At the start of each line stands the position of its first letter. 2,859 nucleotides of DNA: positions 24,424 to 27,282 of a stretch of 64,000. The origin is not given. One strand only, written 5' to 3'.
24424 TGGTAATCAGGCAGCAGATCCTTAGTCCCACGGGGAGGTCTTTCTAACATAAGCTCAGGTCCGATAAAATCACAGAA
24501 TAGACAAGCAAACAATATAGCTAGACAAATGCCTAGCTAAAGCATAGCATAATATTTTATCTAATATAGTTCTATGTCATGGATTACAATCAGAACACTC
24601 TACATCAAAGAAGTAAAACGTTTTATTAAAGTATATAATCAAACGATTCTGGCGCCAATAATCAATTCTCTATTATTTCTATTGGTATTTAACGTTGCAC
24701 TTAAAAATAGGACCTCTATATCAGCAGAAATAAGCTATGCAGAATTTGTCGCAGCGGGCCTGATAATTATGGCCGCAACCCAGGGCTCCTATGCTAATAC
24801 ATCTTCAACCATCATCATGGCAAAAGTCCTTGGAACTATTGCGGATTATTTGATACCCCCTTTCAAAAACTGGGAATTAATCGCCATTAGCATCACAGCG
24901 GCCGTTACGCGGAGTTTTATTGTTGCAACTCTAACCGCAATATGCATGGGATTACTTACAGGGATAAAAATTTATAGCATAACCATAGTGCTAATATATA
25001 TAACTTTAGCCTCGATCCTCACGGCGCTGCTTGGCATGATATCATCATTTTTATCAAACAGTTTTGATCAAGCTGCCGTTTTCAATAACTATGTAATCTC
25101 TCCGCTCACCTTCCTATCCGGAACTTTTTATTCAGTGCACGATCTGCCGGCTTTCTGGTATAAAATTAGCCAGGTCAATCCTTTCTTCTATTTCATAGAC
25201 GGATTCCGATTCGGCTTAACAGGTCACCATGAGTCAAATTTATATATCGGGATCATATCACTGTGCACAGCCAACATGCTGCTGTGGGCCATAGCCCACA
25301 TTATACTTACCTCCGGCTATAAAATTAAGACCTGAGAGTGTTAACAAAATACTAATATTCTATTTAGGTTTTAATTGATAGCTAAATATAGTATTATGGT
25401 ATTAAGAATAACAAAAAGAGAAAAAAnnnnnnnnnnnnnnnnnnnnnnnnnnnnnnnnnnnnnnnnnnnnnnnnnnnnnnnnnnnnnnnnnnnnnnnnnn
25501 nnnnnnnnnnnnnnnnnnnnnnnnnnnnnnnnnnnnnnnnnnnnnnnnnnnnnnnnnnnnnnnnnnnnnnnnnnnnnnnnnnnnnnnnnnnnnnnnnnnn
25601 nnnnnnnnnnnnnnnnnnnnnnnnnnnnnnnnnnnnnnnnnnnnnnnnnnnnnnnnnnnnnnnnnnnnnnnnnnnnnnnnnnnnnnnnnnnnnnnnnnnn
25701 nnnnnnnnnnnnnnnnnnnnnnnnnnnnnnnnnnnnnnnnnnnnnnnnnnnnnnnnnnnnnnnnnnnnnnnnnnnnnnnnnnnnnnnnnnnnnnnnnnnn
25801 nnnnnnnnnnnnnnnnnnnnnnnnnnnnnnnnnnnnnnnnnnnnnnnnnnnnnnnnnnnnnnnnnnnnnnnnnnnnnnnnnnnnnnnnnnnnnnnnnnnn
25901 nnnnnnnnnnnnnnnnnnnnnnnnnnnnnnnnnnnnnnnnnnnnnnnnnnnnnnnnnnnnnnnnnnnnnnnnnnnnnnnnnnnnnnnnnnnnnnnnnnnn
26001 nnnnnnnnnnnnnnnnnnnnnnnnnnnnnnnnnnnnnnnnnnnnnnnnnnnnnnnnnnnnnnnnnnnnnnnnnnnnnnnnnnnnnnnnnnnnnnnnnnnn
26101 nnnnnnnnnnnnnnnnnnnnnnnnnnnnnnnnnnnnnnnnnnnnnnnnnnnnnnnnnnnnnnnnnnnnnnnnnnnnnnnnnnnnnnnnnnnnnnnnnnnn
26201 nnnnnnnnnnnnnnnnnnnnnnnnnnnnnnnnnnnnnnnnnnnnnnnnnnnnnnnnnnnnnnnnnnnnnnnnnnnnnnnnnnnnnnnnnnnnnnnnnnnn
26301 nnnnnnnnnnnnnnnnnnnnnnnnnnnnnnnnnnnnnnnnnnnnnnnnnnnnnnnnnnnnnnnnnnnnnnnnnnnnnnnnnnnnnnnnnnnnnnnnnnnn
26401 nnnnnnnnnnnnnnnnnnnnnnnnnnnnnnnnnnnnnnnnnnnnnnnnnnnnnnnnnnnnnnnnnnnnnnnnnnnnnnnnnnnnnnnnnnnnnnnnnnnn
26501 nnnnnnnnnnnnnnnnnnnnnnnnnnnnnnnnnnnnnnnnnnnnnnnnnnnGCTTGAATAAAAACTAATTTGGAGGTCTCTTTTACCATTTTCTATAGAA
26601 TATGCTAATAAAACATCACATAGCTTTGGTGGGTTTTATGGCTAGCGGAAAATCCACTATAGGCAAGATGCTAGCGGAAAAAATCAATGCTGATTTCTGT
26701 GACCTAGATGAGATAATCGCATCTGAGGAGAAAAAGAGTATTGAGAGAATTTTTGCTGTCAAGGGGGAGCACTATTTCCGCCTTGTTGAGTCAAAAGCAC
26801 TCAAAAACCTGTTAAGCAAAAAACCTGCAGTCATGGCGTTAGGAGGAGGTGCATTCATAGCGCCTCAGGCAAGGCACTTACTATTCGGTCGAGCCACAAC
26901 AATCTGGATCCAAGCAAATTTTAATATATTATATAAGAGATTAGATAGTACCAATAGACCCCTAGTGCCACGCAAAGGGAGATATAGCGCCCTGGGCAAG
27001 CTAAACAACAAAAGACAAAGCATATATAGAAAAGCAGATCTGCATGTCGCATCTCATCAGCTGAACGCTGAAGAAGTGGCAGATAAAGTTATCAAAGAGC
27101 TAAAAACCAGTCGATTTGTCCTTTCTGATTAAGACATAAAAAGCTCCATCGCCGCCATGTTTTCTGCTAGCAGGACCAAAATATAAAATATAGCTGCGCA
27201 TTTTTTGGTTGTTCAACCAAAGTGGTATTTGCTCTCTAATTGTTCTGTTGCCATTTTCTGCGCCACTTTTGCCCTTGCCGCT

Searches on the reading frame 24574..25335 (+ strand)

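Call 69: search_protein_families(library=pfam, proteins=[window:24574-25335:+], max_evalue=0.0001)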
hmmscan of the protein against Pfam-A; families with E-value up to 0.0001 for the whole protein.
window:24574-25335:+ (253 aa): 2 families
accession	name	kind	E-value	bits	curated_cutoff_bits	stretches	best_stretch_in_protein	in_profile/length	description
PF01061.29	ABC2_membrane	-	2.3e-27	96.4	26.9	1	6-213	3-208/211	ABC-2 type transporter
PF12698.13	ABC2_membrane_3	-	5.5e-08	32.7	31.6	1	42-231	147-335/347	ABC-2 family transporter protein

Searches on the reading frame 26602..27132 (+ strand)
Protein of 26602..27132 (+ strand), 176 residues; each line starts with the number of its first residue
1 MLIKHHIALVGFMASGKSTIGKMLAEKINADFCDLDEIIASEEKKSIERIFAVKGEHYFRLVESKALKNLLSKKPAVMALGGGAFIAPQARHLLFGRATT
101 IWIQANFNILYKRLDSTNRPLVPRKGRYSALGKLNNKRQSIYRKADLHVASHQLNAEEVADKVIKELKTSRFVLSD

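Call 69: search_protein_families(library=pfam, proteins=[window:26602-27132:+], max_evalue=0.0001)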
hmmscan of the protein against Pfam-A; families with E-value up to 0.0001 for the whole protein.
window:26602-27132:+ (176 aa): 2 families
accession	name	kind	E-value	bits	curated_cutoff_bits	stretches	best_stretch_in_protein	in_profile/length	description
PF01202.28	SKI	-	1.4e-40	139.4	22.1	1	13-167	1-158/159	Shikimate kinase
PF13238.12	AAA_18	-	5.5e-05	24.1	29.4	1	7-116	1-110/128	AAA domain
